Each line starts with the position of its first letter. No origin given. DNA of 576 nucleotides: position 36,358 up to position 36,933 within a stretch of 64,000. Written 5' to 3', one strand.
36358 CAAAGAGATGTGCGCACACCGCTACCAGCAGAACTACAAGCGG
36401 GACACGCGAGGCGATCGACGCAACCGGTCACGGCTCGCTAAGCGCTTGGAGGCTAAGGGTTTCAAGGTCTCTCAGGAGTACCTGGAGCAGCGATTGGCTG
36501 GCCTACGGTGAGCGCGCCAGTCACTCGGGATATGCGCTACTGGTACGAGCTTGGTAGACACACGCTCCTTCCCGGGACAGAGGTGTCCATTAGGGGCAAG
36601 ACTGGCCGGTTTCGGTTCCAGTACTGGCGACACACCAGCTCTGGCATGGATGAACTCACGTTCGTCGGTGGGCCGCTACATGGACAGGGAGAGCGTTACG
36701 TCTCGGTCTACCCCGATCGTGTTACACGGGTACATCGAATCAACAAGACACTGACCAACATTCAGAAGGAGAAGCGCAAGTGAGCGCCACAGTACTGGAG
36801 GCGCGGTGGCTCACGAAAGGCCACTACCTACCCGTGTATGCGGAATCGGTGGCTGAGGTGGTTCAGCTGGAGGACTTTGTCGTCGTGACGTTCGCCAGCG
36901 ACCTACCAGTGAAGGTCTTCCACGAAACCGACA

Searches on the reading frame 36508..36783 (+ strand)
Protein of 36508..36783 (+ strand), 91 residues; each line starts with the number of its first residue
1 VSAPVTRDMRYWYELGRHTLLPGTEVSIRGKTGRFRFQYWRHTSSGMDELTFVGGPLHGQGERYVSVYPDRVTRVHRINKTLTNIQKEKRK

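Call 84: search_protein_families(library=pfam, proteins=[window:36508-36783:+], max_evalue=0.1)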
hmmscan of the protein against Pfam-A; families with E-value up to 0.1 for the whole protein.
window:36508-36783:+ (91 aa): 1 family
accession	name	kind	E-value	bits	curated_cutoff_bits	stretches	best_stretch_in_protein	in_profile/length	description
PF23904.1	DUF7246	-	3.2e-21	76.1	27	1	12-87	26-100/101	Domain of unknown function (DUF7246)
